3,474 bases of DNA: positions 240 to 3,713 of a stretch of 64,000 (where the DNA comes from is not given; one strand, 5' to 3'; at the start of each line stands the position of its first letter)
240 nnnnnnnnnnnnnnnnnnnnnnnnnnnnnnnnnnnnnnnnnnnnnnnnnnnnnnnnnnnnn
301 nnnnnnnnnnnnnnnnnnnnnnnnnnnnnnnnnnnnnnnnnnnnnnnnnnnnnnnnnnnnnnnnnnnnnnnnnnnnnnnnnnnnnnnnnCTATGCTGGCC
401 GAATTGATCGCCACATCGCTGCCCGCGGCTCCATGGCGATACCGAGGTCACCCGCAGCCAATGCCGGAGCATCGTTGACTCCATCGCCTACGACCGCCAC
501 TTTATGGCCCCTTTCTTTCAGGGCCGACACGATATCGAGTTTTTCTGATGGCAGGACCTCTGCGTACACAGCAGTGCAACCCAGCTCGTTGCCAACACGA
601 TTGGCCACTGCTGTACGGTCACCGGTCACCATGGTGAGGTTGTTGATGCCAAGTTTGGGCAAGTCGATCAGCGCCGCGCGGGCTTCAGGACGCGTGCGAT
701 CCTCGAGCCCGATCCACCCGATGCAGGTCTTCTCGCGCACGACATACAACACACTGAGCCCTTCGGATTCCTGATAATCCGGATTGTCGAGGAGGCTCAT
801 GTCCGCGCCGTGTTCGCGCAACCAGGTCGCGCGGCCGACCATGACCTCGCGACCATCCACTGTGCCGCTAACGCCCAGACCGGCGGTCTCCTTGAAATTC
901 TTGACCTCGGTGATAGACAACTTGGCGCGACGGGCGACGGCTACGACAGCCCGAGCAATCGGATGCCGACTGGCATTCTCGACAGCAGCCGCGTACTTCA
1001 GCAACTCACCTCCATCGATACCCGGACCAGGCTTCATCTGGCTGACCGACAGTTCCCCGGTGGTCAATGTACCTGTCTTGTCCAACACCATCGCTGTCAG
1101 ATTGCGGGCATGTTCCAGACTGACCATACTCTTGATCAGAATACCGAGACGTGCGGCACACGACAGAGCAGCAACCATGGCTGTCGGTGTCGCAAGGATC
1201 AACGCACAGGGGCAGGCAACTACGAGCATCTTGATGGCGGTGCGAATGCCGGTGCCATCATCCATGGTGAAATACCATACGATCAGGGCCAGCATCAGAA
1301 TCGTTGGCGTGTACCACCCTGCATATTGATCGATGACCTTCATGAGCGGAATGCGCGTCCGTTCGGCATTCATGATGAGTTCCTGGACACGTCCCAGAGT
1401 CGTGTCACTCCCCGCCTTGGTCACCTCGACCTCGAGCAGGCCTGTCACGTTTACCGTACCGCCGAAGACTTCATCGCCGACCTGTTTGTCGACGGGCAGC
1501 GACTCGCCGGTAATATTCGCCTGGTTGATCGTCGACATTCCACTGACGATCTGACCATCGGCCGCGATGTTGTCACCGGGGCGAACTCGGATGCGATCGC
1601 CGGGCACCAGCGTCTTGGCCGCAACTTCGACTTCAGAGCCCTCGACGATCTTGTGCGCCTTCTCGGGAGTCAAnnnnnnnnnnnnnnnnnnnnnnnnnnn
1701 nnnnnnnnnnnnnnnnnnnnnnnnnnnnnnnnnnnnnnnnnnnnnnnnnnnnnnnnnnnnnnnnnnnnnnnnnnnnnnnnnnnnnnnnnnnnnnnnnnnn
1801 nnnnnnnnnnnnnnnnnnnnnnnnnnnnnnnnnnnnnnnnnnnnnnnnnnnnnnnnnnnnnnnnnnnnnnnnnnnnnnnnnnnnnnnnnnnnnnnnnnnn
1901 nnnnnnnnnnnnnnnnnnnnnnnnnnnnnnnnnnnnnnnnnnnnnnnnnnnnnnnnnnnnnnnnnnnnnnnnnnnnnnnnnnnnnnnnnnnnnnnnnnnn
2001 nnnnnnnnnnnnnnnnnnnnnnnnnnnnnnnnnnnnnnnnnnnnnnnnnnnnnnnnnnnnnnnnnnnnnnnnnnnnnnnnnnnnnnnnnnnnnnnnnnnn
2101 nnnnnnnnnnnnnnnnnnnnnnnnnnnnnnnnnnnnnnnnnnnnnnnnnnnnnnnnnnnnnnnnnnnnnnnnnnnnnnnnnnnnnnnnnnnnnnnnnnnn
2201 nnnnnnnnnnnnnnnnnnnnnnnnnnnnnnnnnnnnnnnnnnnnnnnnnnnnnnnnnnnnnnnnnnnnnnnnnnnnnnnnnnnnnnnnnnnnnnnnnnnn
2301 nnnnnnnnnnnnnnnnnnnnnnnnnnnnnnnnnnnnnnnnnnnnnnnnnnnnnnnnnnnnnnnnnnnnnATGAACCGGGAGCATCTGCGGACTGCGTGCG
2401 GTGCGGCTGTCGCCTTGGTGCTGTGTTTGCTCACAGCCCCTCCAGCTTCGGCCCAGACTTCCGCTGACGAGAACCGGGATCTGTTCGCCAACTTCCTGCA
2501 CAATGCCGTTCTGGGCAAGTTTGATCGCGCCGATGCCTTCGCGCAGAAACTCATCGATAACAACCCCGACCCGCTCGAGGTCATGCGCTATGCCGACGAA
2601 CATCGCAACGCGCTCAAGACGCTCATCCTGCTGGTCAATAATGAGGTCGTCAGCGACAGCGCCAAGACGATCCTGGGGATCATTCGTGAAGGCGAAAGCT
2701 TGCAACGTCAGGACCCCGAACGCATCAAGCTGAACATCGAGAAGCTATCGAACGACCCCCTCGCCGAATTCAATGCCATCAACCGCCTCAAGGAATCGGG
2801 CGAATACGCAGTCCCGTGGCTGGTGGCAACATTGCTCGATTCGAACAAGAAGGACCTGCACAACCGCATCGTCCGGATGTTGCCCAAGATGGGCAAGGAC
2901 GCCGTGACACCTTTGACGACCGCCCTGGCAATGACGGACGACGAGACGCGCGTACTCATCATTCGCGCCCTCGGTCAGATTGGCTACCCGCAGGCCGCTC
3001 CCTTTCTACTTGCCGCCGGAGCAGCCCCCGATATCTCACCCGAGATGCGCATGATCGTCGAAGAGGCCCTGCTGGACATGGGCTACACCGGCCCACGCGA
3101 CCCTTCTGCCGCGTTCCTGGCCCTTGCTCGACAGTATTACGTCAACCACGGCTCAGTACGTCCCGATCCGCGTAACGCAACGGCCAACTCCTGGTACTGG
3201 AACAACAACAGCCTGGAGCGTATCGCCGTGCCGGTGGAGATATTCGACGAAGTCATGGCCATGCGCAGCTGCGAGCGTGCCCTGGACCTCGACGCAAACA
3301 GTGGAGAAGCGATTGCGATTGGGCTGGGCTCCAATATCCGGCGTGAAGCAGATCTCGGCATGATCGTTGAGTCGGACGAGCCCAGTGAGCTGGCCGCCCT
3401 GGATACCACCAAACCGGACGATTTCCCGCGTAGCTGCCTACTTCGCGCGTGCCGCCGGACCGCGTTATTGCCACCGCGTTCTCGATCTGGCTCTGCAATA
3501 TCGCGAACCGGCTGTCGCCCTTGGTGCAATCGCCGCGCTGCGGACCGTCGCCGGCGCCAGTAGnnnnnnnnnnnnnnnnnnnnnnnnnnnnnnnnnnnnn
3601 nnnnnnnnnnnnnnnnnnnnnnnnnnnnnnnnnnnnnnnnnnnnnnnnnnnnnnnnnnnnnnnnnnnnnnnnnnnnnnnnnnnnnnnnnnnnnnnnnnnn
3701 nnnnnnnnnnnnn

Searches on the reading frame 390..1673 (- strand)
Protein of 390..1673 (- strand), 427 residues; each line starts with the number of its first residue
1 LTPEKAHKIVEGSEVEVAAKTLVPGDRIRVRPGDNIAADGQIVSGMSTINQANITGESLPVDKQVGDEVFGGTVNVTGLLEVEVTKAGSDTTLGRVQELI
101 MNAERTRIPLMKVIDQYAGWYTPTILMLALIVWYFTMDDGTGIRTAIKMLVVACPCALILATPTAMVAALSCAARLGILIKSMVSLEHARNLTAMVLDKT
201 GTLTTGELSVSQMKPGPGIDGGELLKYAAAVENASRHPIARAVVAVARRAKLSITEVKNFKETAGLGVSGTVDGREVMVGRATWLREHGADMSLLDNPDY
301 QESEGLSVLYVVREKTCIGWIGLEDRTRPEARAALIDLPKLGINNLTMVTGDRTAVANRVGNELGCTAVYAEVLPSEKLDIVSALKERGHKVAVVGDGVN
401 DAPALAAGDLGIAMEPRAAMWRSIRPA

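Call 31: search_protein_families(library=pfam, proteins=[window:390-1673:-], max_evalue=0.0001)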
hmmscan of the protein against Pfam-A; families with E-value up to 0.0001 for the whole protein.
window:390-1673:- (427 aa): 2 families
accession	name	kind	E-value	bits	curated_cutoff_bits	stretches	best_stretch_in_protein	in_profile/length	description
PF00122.25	E1-E2_ATPase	-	3.1e-54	183.7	28.1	1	1-175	2-180/181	E1-E2 ATPase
PF00702.32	Hydrolase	-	3e-29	103.2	26.4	1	194-408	3-190/191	haloacid dehalogenase-like hydrolase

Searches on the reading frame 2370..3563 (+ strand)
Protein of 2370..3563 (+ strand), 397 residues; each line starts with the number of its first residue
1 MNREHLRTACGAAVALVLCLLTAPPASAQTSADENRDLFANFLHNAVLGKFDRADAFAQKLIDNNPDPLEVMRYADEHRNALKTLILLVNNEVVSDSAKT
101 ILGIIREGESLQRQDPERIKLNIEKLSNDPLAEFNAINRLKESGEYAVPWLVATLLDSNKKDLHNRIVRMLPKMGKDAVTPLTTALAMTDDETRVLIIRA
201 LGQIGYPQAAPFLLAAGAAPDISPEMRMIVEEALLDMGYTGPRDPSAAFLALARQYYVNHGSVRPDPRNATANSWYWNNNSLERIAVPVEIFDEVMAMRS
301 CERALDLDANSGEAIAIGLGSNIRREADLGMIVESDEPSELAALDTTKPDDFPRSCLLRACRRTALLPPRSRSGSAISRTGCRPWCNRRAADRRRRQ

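Call 31: search_protein_families(library=pfam, proteins=[window:2370-3563:+], max_evalue=0.0001)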
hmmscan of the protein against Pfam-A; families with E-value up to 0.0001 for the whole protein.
window:2370-3563:+ (397 aa): 1 family
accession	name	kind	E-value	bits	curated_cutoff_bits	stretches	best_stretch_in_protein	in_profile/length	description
PF13646.12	HEAT_2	-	1.4e-08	35.3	27.7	1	148-234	1-87/88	HEAT repeats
